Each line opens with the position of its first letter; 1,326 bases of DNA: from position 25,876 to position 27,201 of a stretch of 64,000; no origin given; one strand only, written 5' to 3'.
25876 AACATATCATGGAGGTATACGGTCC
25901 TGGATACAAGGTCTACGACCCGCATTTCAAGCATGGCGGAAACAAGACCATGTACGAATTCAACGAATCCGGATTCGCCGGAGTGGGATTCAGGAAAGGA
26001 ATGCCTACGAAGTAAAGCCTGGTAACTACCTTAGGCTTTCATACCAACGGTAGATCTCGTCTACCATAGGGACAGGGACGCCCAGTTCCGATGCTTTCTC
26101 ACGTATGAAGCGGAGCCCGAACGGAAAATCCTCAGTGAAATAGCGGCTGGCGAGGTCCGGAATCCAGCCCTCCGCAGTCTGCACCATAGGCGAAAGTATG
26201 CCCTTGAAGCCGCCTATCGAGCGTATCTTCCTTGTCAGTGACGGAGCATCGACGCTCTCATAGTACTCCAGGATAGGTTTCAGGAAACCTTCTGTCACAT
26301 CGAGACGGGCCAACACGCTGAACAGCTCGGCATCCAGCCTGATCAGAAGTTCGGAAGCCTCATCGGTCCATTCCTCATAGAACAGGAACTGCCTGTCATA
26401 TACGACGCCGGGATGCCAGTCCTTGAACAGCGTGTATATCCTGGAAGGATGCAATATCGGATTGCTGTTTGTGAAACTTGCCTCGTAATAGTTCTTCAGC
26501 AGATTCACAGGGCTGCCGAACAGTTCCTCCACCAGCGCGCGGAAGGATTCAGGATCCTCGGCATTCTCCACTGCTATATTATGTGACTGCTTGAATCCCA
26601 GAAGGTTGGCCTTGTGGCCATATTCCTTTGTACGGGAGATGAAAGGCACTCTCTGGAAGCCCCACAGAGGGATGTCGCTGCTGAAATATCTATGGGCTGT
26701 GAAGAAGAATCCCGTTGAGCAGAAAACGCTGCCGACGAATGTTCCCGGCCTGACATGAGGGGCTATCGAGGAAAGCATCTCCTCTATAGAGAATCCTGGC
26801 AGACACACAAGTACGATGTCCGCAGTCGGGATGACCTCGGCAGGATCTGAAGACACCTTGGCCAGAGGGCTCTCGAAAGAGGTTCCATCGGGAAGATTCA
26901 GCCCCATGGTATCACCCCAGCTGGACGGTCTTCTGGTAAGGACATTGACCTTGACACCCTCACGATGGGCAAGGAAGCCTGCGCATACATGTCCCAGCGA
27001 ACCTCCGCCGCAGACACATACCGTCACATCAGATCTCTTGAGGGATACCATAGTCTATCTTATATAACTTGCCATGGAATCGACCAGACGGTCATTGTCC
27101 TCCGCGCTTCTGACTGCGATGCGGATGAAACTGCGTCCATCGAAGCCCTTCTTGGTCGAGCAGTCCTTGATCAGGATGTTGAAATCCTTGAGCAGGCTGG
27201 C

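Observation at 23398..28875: Compact phospho-glycan decoration module lacking any glycosyltransferase, flippase or polymerase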

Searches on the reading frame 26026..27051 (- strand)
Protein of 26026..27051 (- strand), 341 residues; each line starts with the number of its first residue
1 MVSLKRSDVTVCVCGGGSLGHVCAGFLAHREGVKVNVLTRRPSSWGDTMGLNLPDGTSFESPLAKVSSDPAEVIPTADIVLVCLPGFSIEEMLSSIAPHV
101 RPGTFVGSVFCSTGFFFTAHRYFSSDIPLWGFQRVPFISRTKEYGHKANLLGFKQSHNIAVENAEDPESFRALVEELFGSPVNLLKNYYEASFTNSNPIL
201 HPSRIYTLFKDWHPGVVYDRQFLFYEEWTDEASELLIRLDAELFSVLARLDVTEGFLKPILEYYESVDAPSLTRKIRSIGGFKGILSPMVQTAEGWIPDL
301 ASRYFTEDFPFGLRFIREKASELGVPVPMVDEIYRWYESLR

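Call 3: search_protein_families(library=pfam, proteins=[window:26026-27051:-], max_evalue=0.01)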
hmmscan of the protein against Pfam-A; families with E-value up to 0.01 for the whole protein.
window:26026-27051:- (341 aa): 3 families
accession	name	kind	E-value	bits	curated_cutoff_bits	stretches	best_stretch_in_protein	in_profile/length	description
PF02317.23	Octopine_DH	-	8.3e-33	114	30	1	185-339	2-148/150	NAD/NADP octopine/nopaline dehydrogenase, alpha-helical domain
PF02558.23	ApbA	-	2.8e-08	34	22.2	1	11-106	1-96/150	Ketopantoate reductase PanE/ApbA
PF01210.29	NAD_Gly3P_dh_N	-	0.0092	16.4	23.1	0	11-115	2-106/158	NAD-dependent glycerol-3-phosphate dehydrogenase N-terminus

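Call 4: search_protein_families(library=ncbifam, proteins=[window:26026-27051:-], max_evalue=0.01)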
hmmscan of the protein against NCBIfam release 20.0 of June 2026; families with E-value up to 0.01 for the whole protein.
window:26026-27051:- (341 aa): 11 families
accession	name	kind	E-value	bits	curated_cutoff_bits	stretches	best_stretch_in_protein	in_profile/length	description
TIGR00745.1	apbA_panE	subfamily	3.4e-09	36.4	141.35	1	10-106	1-98/305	2-dehydropantoate 2-reductase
NF000946.0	PRK00094.2-4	equivalog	9.7e-05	21.5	455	1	9-108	5-106/342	NAD(P)H-dependent glycerol-3-phosphate dehydrogenase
NF005089.0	PRK06522.1-4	subfamily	0.00013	21.4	223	1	10-112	2-103/326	2-dehydropantoate 2-reductase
NF006083.0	PRK08229.1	equivalog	0.00013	21.1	371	1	9-108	3-105/341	2-dehydropantoate 2-reductase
NF000944.0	PRK00094.2-2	equivalog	0.00026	20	603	1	6-102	18-116/371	NAD(P)H-dependent glycerol-3-phosphate dehydrogenase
NF009098.0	PRK12439.1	equivalog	0.00035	20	436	1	6-106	5-107/341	NAD(P)H-dependent glycerol-3-phosphate dehydrogenase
NF000942.0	PRK00094.1-4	subfamily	0.00077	18.7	257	1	10-109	4-105/334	NAD(P)H-dependent glycerol-3-phosphate dehydrogenase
NF005087.0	PRK06522.1-1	equivalog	0.0027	16.9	351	1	10-105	2-92/296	2-dehydropantoate 2-reductase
NF005694.0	PRK07502.1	equivalog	0.005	16.1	409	1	65-109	55-99/310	prephenate/arogenate dehydrogenase family protein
NF005091.0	PRK06522.2-2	equivalog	0.0069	15.6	252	0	10-102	3-96/302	2-dehydropantoate 2-reductase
NF006411.0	PRK08655.1-5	equivalog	0.0091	14.8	464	0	65-106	47-88/443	prephenate dehydrogenase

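Call 7: search_solved_structures(query=window:26026-27051:-, max_evalue=0.01)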
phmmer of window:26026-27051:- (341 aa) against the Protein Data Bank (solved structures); distinct sequences matched with E-value up to 0.01: 4.
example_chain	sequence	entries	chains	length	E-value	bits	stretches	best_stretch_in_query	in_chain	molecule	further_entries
3c7a_A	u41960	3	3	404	1.3e-29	106.6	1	9-338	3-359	Octopine dehydrogenase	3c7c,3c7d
3iqd_B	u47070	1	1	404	1.5e-29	106.4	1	9-338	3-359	Octopine dehydrogenase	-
1bg6_A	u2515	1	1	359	2.8e-05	26.5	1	10-336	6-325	N-(1-D-CARBOXYLETHYL)-L-NORVALINE DEHYDROGENASE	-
3ghy_A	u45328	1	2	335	3.1e-05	26.4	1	10-110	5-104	Ketopantoate reductase protein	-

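Call 45: search_solved_structures(query=window:26026-27051:-, max_evalue=0.001, show_alignments=3)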
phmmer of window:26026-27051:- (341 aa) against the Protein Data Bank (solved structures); distinct sequences matched with E-value up to 0.001: 4.
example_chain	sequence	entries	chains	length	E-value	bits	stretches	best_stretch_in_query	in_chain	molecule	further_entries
3c7a_A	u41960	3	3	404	1.3e-29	106.6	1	9-338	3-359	Octopine dehydrogenase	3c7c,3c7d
3iqd_B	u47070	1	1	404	1.5e-29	106.4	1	9-338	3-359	Octopine dehydrogenase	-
1bg6_A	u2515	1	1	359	2.8e-05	26.5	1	10-336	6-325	N-(1-D-CARBOXYLETHYL)-L-NORVALINE DEHYDROGENASE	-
3ghy_A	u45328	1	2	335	3.1e-05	26.4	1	10-110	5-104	Ketopantoate reductase protein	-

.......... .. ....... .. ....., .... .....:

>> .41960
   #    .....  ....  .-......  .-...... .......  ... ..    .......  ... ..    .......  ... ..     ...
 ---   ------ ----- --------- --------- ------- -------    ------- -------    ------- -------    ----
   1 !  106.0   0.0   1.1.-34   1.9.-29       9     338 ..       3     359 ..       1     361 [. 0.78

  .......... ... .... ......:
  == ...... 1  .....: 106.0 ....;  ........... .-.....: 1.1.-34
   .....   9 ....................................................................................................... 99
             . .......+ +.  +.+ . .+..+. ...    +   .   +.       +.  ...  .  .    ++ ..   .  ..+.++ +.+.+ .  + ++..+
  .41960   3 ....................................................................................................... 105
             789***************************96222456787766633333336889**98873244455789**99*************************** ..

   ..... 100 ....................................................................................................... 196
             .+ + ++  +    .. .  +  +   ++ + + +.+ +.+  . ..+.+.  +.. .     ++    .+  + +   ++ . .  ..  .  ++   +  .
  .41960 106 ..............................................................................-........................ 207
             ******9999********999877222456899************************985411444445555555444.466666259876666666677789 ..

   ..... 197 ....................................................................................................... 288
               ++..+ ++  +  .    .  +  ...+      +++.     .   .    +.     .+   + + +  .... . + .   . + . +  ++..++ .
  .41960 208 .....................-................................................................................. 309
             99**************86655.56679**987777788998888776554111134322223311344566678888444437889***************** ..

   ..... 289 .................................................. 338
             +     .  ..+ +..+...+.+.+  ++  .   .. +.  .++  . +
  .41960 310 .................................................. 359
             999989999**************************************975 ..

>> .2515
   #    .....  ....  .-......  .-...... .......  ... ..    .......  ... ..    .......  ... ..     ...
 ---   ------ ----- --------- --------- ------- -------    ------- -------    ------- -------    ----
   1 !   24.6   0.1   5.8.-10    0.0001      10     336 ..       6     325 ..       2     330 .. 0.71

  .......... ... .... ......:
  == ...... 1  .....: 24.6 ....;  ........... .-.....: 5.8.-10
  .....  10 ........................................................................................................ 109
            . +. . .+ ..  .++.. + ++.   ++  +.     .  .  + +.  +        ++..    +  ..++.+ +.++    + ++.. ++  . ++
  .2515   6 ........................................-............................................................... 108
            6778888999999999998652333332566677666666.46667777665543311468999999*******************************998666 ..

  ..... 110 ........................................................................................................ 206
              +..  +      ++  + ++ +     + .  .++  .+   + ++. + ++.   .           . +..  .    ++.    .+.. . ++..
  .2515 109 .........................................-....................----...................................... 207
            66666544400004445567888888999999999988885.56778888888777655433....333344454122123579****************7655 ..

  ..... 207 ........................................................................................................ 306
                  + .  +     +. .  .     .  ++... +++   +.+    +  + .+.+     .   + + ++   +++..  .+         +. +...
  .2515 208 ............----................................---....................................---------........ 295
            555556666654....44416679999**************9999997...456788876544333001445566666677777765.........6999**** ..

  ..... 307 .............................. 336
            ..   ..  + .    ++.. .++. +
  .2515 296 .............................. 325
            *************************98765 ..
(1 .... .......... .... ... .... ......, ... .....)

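Call 50: search_protein_representatives(protein=window:26026-27051:-)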
Query: 341 residues. Proteins with E-value up to 0.001 (for the whole library): 1393; up to 1e-10: 834; up to 1e-30: 300. The best 150 are listed.
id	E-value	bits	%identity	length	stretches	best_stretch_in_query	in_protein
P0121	5.0e-119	413.8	55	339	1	10-337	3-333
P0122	7.2e-110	383.7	51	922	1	10-340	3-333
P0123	2.8e-102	358.7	54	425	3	9-179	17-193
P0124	2.4e-100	352.3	50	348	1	10-337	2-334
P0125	2.5e-100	352.3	49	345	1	10-337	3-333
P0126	8.7e-100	350.5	49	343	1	11-336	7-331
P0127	5.2e-98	344.7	48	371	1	10-338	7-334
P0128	4.2e-94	331.8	48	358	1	10-337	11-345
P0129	7.7e-90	317.8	42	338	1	9-337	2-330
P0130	3.1e-88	312.5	45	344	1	10-336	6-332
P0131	2.6e-85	302.9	42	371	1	9-339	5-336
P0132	1.8e-84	300.1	51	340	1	10-277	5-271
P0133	2.7e-83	296.3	44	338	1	11-337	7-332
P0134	2.5e-79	283.3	40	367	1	11-339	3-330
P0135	2.4e-78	280.0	42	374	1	10-338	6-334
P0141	3.0e-73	263.2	40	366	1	7-338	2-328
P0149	1.6e-68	247.7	43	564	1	45-336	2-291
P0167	6.6e-60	219.4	39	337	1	8-336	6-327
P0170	5.8e-59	216.3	36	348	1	11-337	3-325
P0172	1.4e-58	215.0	32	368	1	12-338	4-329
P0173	1.9e-58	214.6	35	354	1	10-336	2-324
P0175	5.7e-58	213.0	35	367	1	11-335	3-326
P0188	2.1e-54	201.3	34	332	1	10-341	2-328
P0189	2.4e-54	201.1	35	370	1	11-340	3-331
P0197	5.0e-53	196.7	32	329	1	11-340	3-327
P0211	8.8e-51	189.3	33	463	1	9-318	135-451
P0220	4.6e-49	183.7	34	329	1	11-336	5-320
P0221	4.6e-49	183.7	35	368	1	11-317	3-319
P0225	7.0e-49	183.1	35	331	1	10-331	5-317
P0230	3.6e-48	180.7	32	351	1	10-320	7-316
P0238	5.1e-47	177.0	33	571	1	6-337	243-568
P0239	7.4e-47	176.4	33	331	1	10-337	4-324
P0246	3.8e-46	174.1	32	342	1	10-333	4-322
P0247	4.8e-46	173.8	32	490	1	8-337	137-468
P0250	5.1e-46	173.7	35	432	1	9-340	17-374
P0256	3.4e-45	171.0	32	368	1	10-339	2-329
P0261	8.6e-45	169.6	33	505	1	7-339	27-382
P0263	1.4e-44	168.9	33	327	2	5-156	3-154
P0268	5.6e-44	167.0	31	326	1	11-335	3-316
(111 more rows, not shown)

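Call 52: list_cluster_members(proteins=[P0134, P0170, P0175, P0172, P0256, P0221, P0189, P0173, P0246, P0129])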
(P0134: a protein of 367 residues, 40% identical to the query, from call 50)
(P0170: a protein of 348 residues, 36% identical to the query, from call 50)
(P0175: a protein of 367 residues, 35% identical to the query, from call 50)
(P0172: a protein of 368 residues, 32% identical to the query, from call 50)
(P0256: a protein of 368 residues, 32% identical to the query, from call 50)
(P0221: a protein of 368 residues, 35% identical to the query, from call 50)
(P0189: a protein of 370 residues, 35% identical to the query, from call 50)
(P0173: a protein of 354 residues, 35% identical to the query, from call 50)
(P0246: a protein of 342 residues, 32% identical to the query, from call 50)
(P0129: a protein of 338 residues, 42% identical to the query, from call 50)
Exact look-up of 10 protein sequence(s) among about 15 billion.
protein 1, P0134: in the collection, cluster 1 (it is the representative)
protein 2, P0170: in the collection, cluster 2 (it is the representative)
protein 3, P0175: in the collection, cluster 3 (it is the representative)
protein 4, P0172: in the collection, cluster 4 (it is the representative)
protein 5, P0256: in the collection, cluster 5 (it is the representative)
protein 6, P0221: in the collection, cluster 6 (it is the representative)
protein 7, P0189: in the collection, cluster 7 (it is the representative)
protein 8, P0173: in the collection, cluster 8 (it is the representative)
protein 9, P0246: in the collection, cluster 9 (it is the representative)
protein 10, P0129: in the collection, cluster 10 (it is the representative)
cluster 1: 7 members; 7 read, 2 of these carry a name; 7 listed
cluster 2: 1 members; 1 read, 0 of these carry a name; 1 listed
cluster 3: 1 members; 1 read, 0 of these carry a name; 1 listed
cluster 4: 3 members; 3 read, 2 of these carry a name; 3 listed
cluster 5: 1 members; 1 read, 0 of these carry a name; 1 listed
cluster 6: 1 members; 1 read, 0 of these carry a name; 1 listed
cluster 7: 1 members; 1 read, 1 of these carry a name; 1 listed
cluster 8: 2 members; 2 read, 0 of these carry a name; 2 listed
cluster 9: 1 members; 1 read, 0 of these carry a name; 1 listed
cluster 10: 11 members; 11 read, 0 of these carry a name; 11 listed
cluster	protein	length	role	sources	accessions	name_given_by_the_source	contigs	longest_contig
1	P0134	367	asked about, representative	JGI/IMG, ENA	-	-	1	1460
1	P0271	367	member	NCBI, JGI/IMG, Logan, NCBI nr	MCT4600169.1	MAG: NAD/NADP octopine/nopaline dehydrogenase family protein [Marinifilaceae bacterium] | hypothetical protein | NAD/NADP octopine/nopaline dehydrogenase family protein [Marinifilaceae bacterium]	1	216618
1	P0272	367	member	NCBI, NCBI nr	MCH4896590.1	hypothetical protein E0494_07765 [Marinilabiliaceae bacterium JC040] | hypothetical protein [Marinilabiliaceae bacterium JC040]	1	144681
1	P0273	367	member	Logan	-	-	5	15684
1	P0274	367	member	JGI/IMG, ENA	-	-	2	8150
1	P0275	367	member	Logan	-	-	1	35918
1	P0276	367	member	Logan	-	-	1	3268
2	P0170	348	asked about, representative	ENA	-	-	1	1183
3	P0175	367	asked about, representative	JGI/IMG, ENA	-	-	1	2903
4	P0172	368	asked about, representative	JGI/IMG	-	opine dehydrogenase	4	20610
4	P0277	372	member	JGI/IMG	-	opine dehydrogenase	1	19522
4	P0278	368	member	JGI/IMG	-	-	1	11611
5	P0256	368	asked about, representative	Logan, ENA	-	-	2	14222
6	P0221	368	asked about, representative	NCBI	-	-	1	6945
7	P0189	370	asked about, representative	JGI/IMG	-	hypothetical protein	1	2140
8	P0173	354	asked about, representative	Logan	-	-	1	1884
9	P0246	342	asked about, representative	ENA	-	-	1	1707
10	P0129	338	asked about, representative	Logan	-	-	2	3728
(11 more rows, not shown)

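Call 53: list_cluster_members(proteins=[P0197, P0239, P0268, P0263, P0188, P0167, P0230, P0141, P0220, P0225])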
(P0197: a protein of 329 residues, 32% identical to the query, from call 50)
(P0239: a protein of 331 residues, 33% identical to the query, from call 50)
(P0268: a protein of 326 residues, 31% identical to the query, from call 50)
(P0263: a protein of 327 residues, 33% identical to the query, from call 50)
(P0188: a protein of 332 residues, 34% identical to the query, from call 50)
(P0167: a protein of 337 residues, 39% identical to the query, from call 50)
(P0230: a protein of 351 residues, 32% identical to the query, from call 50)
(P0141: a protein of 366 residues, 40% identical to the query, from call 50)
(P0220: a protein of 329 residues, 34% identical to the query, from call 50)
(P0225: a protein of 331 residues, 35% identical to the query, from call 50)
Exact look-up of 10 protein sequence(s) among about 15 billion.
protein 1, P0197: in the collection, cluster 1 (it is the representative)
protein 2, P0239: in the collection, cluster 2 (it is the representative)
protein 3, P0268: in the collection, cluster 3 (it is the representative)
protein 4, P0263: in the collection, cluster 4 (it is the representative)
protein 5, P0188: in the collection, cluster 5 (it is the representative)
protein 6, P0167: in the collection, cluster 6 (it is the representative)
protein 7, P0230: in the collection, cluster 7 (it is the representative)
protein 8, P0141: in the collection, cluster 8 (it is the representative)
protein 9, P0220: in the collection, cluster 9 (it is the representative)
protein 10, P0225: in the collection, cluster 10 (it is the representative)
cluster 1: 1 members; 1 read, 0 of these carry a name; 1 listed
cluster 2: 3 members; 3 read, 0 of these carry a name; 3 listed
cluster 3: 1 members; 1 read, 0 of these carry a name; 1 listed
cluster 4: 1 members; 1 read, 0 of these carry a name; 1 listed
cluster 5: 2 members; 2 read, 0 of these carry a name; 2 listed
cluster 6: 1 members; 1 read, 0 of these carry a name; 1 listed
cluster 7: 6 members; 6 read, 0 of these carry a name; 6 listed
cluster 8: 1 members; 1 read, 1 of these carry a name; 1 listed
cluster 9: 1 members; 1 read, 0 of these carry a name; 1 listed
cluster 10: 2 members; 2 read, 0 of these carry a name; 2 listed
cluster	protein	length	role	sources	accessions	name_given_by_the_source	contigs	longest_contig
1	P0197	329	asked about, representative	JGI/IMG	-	-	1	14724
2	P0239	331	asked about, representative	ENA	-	-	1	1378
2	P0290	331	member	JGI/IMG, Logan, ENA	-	-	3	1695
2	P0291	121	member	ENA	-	-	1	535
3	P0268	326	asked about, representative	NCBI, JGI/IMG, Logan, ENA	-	-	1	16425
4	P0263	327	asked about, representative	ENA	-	-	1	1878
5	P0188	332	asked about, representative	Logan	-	-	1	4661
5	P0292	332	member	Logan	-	-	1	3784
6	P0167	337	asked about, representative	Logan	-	-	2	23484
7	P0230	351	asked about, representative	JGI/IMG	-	-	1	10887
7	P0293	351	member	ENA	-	-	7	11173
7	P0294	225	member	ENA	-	-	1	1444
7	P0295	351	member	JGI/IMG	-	-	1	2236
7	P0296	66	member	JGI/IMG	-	-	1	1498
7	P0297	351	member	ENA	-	-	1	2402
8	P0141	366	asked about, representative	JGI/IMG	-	hypothetical protein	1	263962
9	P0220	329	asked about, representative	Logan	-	-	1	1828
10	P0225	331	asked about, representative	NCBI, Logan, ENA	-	-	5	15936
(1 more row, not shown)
